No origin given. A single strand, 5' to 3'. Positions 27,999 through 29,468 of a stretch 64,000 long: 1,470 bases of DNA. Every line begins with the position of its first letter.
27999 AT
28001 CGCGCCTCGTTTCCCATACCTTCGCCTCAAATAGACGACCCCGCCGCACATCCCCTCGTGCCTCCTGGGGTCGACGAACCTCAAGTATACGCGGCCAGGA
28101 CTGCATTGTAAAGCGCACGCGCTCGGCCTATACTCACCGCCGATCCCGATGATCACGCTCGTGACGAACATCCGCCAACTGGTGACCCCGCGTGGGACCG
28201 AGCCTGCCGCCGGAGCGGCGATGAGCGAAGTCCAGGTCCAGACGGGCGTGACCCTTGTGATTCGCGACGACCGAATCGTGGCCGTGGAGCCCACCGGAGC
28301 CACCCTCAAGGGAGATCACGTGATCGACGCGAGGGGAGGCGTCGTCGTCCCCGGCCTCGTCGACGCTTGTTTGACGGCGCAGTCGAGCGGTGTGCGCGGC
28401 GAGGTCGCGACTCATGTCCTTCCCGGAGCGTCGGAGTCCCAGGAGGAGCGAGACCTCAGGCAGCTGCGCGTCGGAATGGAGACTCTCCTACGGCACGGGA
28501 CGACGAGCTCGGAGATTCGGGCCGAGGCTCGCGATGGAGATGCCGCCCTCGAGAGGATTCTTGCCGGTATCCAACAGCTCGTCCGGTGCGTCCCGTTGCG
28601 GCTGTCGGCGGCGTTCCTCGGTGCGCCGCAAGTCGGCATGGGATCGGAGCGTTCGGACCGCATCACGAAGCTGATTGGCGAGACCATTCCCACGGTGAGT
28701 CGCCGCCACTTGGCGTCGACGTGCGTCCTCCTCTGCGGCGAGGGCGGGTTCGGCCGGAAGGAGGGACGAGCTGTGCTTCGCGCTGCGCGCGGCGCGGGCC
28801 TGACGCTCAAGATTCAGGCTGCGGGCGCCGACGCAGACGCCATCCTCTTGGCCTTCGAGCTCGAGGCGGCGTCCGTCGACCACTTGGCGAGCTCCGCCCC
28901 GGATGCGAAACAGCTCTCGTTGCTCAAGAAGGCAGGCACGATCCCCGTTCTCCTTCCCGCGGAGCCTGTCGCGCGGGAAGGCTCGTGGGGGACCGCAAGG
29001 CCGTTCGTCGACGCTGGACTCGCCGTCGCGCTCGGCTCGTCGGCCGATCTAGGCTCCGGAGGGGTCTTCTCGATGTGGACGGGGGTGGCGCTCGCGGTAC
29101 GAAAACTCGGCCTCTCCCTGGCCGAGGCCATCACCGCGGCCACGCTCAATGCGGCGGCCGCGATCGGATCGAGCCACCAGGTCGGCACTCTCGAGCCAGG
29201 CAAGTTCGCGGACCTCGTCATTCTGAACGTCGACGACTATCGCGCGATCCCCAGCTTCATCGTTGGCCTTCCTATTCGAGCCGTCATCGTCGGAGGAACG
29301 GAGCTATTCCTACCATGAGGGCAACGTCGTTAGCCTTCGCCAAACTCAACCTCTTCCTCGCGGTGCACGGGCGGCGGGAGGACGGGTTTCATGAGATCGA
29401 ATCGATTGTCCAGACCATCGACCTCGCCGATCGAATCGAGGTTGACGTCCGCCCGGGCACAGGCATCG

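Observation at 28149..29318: Amidohydrolase-fold protein missing the HxH metal motif at the head of the ispE-cmk-plsC-rpsA operon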

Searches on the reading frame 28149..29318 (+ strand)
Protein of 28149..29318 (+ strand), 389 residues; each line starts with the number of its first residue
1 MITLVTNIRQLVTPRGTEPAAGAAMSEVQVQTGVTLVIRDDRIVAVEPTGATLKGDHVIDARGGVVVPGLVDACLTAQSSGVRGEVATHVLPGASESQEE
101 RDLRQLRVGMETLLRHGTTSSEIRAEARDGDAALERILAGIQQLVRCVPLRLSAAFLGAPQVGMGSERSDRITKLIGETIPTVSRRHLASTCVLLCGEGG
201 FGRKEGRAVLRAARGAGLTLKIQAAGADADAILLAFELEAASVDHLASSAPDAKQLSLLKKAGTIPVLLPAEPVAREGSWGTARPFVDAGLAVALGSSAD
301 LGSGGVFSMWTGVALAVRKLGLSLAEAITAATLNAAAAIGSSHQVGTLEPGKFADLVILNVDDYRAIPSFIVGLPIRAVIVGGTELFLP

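Call 3: search_protein_families(library=pfam, proteins=[window:28149-29318:+], max_evalue=1)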
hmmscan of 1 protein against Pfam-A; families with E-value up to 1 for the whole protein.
window:28149-29318:+ (389 aa): 3 families
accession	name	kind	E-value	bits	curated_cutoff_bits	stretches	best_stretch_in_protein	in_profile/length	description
PF01979.26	Amidohydro_1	-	1.8e-18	67.3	25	1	196-384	127-343/345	Amidohydrolase family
PF07969.17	Amidohydro_3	-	5.3e-16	59.6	29.7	2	92-384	148-469/472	Amidohydrolase family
PF22039.1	HUTI_composite_bact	-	0.046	13.8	25.5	1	36-49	3-16/26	Imidazolonepropionase-like composite domain, bacteria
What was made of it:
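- On Amidohydrolase superfamily (Pfam PF01979 / PF07969): 67.3 bits (cutoff 25) and 59.6 bits (cutoff 29.7) (call 3).
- Checked: Family matches: Pfam Amidohydro_1 (67.3 bits, cutoff 25) and Amidohydro_3 (59.6 bits, cutoff 29.7) (call 3).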

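Call 4: search_protein_families(library=ncbifam, proteins=[window:28149-29318:+], max_evalue=1)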
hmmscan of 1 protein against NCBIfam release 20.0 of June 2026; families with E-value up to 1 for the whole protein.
window:28149-29318:+ (389 aa): 62 families (the best 25 are shown)
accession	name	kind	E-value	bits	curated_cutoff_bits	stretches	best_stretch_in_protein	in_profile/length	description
TIGR01224.1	hutI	equivalog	2e-48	165.1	298.15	2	97-384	88-376/377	imidazolonepropionase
NF006056.0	PRK08204.1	subfamily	1.2e-15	57.2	391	2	316-369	336-389/449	hypothetical protein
NF006689.0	PRK09237.1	equivalog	1.6e-14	53.3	371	2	305-363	283-339/383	amidohydrolase/deacetylase family metallohydrolase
NF005557.0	PRK07228.1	equivalog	9.4e-14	50.9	522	2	326-370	341-385/445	5'-deoxyadenosine deaminase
NF006549.0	PRK09045.1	equivalog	1.4e-11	43.7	540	2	322-370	341-389/444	TRZ/ATZ family hydrolase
NF011990.0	PRK15446.2-6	subfamily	3e-11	42.7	233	2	308-383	312-379/390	alpha-D-ribose 1-methylphosphonate 5-triphosphate diphosphatase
NF051886.1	XaaProDiPepCaul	equivalog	4.1e-11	42.5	500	2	319-363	333-377/398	Xaa-Pro dipeptidase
NF009060.0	PRK12394.1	equivalog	1.1e-10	40.9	442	2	319-363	298-342/381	metallo-dependent hydrolase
NF006055.0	PRK08203.1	equivalog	3.2e-10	39.1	532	2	322-382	354-410/455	8-oxoguanine deaminase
NF008371.0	PRK11170.1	equivalog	6.2e-10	38.5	483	1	303-370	307-373/382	N-acetylglucosamine-6-phosphate deacetylase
TIGR02318.1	phosphono_phnM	equivalog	6.2e-10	38.5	390.55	2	314-364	312-362/376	phosphonate metabolism protein PhnM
TIGR00221.1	nagA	equivalog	1.1e-09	37.7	225.65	2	303-362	310-369/380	N-acetylglucosamine-6-phosphate deacetylase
NF006679.0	PRK09228.1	subfamily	2.7e-09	36.3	351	2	293-362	314-388/433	guanine deaminase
NF006681.0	PRK09229.1-2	equivalog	7.5e-08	31.5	362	2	283-366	307-393/451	formimidoylglutamate deiminase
NF004701.0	PRK06038.1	equivalog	1.3e-07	30.7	609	2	27-84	18-73/432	N-ethylammeline chlorohydrolase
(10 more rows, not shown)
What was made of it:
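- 28149..29318 (+): hutI-derived pseudoenzyme gene (389 aa): HutI fold with all four metal ligands substituted. Pfam and NCBIfam matches (calls 3, 4).
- On Imidazolonepropionase (HutI, TIGR01224 equivalog): 165.1 bits (call 4).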

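Call 5: search_solved_structures(query=window:28149-29315:+, max_evalue=0.01, show_alignments=3)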
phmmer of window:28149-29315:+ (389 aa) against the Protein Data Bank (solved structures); distinct sequences matched with E-value up to 0.01: 25.
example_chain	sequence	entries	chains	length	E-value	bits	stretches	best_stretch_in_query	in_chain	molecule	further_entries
2bb0_A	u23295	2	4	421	2e-33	119.2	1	3-380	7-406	Imidazolonepropionase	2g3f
2gok_A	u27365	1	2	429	1.5e-17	67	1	104-380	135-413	Imidazolonepropionase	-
2puz_A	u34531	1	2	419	1.5e-17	67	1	104-380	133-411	Imidazolonepropionase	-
2oof_A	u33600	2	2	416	1.9e-16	63.3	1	98-383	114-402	4-imidazolone-5-propanoate amidohydrolase | Imidazolonepropionase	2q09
2p9b_A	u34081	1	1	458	1.6e-09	40.6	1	281-367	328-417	Possible prolidase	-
4whb_E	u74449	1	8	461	5.3e-08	35.6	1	319-366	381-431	Phenylurea hydrolase B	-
4v1x_A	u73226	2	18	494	6.1e-07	32.1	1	307-368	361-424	ATRAZINE CHLOROHYDROLASE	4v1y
9kov_A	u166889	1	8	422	6.6e-06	28.7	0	201-360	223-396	trum-mut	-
4f0r_A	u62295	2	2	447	1.4e-05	27.5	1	270-371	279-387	5-methylthioadenosine/S-adenosylhomocysteine deaminase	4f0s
3lnp_A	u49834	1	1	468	9.4e-05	24.9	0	255-370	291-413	Amidohydrolase family Protein OLEI01672_1_465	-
6jku_A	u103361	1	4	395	9.5e-05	24.9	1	297-366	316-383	N-acetylglucosamine-6-phosphate deacetylase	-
3egj_A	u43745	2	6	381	0.00014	24.3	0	301-362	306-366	N-acetylglucosamine-6-phosphate deacetylase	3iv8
4gbd_A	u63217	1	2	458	0.00031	23.2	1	318-364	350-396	Putative uncharacterized protein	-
6ohb_A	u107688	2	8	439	0.00034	23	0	293-360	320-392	Guanine deaminase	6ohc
4dyk_A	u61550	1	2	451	0.00035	23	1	318-364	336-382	AMIDOHYDROLASE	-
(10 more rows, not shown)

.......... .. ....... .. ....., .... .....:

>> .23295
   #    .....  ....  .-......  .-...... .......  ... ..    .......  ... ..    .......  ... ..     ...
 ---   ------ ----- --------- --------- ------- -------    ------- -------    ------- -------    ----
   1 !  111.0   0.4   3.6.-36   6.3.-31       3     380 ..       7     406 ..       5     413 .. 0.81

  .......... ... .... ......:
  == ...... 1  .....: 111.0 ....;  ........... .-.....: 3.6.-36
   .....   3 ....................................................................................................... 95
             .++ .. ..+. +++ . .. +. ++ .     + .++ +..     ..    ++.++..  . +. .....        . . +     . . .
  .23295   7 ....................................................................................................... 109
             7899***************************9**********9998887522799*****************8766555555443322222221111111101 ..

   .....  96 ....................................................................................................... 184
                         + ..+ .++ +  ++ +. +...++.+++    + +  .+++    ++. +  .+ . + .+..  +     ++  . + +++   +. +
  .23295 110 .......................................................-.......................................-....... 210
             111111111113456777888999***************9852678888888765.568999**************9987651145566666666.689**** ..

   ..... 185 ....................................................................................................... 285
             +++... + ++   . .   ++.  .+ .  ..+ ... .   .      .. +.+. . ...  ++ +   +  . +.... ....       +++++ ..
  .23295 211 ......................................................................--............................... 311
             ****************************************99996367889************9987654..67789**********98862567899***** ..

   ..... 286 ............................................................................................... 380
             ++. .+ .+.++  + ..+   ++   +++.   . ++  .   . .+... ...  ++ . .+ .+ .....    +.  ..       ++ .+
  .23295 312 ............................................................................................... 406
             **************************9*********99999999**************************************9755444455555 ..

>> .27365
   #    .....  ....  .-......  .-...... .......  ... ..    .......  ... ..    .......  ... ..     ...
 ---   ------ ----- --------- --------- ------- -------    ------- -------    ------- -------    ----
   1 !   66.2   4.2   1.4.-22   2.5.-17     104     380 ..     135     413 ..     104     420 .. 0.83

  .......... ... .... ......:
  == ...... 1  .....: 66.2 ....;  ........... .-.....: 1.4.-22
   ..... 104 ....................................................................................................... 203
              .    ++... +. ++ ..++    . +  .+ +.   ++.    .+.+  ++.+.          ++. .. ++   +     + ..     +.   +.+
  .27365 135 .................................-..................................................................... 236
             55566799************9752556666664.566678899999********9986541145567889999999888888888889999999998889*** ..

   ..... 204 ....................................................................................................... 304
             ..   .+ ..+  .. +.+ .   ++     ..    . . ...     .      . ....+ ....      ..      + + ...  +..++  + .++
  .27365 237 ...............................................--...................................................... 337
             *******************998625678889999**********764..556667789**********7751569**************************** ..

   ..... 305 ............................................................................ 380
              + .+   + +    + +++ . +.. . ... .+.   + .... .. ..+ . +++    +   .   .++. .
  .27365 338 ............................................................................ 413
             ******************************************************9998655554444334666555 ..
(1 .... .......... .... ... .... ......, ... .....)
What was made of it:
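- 28149..29318 (+): Alignment to 2bb0 (call 5).
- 28380..28439 (+): Shortened, variable loop (about residues 78-97) replacing the 27-32-residue, GGI/GGGI-containing loop conserved in the HutI sequences of the alignment. There is a gap opposite 2bb0 residues ~96-120 (call 5).
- Checked: The best solved structure is B. subtilis HutI 2bb0, E = 2e-33 (call 5).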
